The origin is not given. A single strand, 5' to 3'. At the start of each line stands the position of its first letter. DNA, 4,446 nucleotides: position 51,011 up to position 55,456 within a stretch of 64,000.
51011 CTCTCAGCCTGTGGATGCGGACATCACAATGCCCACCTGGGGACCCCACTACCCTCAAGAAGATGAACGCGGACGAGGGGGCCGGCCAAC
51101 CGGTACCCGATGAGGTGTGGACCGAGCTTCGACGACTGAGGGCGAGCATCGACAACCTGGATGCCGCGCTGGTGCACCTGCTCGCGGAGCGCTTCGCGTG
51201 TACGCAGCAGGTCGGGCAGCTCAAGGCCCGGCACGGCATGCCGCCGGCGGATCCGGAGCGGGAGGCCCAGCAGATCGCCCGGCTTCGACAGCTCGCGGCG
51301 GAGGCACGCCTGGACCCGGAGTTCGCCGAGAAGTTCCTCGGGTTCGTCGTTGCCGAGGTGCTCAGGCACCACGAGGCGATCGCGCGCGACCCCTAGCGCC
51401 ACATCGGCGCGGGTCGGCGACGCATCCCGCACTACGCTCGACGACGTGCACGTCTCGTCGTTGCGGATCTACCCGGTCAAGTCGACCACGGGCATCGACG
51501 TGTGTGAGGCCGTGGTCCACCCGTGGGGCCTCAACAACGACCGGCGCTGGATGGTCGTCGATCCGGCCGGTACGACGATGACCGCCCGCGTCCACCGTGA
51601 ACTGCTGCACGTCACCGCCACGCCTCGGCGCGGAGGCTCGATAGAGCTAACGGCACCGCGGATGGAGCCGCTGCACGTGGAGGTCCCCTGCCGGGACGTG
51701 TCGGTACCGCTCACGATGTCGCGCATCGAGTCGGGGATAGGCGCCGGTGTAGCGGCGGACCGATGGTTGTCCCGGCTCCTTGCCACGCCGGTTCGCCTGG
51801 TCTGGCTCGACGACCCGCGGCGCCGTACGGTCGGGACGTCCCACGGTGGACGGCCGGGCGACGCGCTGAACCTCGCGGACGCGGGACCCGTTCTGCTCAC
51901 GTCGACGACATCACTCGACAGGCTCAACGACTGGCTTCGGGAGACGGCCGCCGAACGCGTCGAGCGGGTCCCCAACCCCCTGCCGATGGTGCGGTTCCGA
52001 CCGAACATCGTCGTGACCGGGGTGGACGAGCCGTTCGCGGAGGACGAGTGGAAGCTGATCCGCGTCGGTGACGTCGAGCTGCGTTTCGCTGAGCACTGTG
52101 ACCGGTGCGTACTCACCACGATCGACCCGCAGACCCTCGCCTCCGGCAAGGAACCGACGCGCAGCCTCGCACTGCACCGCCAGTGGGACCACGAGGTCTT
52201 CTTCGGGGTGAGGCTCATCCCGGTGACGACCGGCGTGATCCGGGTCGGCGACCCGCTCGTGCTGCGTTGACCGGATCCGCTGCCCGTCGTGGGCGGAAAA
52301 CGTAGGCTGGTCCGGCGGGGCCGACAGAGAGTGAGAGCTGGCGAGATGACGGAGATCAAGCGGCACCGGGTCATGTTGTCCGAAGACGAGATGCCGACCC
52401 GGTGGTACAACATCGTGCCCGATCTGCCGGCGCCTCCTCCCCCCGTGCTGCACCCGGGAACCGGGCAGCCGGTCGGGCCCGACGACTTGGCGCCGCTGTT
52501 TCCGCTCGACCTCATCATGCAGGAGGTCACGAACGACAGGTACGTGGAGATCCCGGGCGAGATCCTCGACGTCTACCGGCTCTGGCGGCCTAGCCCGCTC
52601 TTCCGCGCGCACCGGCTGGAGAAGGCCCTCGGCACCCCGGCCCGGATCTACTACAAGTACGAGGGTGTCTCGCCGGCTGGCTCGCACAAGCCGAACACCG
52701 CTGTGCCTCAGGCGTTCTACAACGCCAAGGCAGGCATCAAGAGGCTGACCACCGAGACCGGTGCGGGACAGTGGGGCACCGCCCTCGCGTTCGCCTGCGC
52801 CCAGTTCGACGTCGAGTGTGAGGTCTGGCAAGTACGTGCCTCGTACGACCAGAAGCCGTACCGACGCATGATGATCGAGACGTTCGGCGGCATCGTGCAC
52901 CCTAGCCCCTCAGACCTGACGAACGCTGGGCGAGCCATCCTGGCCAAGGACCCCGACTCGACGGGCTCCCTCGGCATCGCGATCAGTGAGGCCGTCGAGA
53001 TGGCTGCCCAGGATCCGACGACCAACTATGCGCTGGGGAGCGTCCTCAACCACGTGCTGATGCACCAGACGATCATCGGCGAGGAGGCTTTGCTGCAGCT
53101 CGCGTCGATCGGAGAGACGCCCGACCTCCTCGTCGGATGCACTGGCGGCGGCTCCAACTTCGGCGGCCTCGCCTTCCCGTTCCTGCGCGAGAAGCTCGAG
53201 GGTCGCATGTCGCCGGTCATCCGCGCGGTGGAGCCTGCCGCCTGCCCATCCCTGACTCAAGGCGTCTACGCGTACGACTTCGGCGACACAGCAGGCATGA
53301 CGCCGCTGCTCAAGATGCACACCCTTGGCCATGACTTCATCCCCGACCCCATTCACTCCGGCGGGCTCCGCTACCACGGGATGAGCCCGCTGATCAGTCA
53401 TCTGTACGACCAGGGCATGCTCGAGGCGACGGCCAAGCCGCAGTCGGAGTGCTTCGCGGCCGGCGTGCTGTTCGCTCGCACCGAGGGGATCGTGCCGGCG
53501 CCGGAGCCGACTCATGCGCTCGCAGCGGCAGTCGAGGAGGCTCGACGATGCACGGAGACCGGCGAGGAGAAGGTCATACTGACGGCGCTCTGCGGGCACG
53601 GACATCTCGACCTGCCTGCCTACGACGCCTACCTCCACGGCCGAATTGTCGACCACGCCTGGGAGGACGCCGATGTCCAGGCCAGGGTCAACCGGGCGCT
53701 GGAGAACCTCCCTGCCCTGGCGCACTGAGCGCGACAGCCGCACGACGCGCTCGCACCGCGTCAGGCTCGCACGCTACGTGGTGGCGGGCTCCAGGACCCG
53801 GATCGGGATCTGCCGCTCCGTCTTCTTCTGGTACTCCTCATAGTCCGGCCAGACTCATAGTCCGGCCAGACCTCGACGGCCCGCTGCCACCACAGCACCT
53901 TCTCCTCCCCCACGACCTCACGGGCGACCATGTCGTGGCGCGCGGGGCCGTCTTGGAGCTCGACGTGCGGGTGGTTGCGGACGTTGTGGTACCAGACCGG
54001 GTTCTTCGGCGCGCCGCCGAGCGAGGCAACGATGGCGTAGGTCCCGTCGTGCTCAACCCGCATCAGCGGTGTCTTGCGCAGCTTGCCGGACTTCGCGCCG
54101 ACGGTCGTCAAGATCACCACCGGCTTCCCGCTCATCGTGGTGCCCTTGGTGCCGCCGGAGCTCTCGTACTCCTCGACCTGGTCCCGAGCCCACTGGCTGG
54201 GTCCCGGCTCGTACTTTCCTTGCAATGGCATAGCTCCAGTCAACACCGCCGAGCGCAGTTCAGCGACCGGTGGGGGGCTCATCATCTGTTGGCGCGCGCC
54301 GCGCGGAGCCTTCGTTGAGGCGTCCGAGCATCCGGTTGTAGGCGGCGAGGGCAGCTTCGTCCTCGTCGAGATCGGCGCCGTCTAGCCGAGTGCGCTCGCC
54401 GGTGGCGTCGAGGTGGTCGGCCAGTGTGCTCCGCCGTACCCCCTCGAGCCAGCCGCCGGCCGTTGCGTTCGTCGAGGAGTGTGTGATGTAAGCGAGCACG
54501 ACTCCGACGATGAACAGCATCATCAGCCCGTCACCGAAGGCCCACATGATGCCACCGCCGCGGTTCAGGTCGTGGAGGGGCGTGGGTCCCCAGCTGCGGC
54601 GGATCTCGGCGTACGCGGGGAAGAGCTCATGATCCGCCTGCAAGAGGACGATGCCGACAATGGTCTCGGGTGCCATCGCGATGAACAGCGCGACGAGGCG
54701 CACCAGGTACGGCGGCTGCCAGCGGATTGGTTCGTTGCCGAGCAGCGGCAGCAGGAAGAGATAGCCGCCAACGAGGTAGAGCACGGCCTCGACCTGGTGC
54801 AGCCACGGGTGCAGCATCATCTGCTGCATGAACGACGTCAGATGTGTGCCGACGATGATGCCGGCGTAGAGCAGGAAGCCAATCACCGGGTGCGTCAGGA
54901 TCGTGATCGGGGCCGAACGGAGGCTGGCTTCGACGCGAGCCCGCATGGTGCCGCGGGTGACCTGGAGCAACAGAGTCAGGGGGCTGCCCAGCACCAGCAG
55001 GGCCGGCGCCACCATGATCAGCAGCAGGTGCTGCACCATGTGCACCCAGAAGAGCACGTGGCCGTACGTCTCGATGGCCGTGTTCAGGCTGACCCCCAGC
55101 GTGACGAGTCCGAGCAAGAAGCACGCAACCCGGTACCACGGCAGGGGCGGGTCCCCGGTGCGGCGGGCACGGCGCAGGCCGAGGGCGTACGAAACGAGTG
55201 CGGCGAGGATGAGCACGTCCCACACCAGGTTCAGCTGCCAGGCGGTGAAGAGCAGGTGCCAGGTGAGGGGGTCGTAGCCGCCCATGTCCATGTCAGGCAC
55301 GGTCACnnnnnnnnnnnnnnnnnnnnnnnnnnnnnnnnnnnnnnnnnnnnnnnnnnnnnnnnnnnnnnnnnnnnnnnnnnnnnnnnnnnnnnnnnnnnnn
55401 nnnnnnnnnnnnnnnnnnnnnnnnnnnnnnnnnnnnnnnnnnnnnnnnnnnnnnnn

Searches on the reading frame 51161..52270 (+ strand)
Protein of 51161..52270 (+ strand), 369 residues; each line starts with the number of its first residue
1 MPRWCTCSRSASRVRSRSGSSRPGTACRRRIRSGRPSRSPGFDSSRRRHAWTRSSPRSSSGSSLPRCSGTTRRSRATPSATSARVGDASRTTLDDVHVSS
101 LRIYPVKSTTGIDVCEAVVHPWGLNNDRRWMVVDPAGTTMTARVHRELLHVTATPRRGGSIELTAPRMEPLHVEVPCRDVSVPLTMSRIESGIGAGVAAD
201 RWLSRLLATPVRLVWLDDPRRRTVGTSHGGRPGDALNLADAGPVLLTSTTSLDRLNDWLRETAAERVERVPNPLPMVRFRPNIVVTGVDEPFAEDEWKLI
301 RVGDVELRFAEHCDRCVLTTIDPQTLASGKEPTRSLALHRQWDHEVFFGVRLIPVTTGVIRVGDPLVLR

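Call 71: search_protein_families(library=pfam, proteins=[window:51161-52270:+], max_evalue=0.00001)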
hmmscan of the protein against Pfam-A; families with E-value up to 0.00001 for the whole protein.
window:51161-52270:+ (369 aa): 2 families
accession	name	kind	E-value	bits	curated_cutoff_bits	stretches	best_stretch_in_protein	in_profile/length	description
PF03476.21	MOSC_N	-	7.9e-23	81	25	1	97-209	3-118/119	MOSC N-terminal beta barrel domain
PF03473.23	MOSC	-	1.6e-21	77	22.7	1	237-366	5-119/120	MOSC domain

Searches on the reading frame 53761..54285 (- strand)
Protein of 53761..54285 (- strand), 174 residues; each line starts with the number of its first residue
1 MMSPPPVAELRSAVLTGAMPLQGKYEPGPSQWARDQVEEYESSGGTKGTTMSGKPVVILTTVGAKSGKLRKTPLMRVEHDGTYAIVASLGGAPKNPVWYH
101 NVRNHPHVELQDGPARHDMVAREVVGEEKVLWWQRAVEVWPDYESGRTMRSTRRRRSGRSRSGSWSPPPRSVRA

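Call 71: search_protein_families(library=pfam, proteins=[window:53761-54285:-], max_evalue=0.00001)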
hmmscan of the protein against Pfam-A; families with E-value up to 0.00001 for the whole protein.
window:53761-54285:- (174 aa): 1 family
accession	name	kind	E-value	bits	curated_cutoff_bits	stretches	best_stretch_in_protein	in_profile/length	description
PF04075.20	F420H2_quin_red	-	1.3e-43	148.6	22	1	32-146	1-115/130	F420H(2)-dependent quinone reductase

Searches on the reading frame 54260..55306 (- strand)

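Call 71: search_protein_families(library=pfam, proteins=[window:54260-55306:-], max_evalue=0.00001)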
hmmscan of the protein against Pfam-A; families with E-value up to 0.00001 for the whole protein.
window:54260-55306:- (348 aa): 1 family
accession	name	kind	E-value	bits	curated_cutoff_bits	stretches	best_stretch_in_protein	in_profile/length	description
PF09678.15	Caa3_CtaG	-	1e-67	228.4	27.7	1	39-271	2-232/237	Cytochrome c oxidase caa3 assembly factor (Caa3_CtaG)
